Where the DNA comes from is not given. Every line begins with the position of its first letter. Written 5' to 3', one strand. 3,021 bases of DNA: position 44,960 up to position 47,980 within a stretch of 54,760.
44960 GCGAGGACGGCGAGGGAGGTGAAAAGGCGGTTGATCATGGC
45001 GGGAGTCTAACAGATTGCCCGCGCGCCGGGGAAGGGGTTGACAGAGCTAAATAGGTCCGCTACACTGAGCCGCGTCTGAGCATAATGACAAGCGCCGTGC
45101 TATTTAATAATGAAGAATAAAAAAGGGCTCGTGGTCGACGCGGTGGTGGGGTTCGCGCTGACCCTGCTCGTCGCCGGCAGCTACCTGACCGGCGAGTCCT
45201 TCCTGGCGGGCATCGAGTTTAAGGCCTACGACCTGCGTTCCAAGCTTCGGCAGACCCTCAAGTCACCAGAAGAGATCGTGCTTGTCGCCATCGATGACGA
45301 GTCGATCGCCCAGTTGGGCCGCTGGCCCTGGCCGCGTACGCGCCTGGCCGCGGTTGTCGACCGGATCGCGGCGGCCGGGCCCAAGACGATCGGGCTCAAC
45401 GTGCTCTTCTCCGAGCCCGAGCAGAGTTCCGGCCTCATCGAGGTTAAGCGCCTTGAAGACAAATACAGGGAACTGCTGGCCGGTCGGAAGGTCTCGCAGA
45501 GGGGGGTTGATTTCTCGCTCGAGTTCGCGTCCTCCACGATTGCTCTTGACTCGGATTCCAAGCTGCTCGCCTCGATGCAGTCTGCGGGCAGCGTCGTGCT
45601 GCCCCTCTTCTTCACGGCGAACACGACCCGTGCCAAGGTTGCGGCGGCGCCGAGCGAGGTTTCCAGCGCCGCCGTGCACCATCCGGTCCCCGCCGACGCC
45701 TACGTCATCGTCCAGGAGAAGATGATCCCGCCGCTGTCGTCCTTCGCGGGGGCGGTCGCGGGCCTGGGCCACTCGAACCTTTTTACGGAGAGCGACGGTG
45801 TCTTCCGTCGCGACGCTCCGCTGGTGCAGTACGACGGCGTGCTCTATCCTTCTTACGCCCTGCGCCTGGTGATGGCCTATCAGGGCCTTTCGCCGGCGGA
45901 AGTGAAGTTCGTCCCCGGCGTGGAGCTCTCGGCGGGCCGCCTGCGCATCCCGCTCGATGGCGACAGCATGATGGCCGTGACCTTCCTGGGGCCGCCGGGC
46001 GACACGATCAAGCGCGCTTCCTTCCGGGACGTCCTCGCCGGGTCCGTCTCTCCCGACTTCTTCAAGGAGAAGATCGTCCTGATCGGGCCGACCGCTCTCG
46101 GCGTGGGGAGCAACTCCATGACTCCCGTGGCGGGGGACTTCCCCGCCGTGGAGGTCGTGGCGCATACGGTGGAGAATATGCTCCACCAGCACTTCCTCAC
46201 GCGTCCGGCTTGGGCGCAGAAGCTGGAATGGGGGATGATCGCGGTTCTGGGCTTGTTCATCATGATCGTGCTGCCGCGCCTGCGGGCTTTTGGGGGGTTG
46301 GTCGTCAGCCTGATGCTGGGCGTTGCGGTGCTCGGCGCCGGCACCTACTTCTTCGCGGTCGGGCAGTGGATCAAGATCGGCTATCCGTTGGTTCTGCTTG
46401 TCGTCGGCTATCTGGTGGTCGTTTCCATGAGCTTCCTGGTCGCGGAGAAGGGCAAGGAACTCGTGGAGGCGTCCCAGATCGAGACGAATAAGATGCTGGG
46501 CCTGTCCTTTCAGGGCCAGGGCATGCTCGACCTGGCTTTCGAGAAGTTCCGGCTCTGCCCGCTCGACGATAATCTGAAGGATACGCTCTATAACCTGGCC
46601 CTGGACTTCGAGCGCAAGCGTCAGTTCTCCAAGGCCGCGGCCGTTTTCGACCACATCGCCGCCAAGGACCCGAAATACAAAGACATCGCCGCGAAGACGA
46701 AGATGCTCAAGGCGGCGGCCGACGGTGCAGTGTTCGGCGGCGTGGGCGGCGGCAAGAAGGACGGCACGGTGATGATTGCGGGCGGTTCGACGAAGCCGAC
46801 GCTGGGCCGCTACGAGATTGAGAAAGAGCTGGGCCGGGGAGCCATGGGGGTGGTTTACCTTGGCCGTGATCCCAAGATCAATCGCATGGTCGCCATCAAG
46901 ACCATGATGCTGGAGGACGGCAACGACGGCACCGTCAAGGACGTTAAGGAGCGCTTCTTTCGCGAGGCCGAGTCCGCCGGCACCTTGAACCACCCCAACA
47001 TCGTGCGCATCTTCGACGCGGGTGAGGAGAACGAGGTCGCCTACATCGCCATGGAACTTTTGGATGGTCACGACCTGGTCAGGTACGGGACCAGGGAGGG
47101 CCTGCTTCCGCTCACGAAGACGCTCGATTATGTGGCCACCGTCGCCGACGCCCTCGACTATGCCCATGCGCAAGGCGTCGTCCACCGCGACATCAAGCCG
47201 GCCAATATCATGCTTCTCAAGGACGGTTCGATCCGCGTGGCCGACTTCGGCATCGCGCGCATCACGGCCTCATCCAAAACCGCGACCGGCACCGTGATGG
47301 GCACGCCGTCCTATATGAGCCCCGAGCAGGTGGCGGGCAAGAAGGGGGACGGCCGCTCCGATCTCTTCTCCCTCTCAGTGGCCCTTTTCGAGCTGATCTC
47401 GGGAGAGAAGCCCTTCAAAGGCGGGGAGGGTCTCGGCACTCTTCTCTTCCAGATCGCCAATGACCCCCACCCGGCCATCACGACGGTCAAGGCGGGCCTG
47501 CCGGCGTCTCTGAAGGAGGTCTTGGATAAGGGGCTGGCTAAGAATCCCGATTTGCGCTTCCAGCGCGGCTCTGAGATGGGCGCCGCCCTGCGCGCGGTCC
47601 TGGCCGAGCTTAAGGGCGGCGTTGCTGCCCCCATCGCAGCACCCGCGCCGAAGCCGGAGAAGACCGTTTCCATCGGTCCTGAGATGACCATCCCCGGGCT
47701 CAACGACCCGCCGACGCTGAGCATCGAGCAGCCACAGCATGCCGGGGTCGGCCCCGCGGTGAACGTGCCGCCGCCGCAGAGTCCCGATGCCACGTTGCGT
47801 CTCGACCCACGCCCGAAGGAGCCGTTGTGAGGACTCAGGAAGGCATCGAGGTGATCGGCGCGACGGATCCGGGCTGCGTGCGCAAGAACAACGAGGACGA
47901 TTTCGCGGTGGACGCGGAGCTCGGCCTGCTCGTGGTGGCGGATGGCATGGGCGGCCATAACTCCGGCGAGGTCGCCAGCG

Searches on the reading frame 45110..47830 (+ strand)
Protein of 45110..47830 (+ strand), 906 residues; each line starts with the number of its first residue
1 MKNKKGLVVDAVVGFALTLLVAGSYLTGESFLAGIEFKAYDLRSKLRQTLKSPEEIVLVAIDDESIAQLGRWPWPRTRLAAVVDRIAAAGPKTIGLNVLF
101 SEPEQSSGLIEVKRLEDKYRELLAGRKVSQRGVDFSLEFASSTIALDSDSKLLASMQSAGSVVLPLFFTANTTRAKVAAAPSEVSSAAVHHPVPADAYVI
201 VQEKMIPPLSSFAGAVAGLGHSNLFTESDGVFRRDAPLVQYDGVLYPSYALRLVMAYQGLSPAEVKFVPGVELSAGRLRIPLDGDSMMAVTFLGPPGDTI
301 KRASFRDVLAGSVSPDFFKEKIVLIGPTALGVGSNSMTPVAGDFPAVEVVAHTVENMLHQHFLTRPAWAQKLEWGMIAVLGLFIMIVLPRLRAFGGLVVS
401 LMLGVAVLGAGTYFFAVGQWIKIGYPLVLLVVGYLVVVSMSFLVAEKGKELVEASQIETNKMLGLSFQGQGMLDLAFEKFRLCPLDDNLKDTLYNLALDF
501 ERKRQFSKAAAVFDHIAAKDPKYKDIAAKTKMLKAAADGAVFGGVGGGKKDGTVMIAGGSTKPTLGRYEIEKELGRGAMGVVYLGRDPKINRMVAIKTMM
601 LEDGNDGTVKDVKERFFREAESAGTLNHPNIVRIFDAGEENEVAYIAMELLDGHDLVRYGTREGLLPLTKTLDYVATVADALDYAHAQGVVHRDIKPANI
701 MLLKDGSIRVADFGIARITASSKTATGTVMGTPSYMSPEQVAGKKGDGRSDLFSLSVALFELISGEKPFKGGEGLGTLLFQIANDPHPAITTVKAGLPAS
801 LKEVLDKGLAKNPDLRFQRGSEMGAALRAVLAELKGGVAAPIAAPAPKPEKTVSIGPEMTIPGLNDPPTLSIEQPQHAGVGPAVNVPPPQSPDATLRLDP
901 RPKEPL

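Call 54: search_protein_families(library=pfam, proteins=[window:45110-47830:+], max_evalue=0.0001)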
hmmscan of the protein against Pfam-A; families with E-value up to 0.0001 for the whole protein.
window:45110-47830:+ (906 aa): 3 families
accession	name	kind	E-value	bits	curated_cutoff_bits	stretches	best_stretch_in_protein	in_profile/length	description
PF05226.16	CHASE2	-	1.4e-58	198.9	26.3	1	18-385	3-256/257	CHASE2 domain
PF00069.31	Pkinase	-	2.5e-51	175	31.7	1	568-817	1-252/263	Protein kinase domain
PF07714.23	PK_Tyr_Ser-Thr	-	5.5e-33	114.8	23.1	1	569-815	2-247/258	Protein tyrosine and serine/threonine kinase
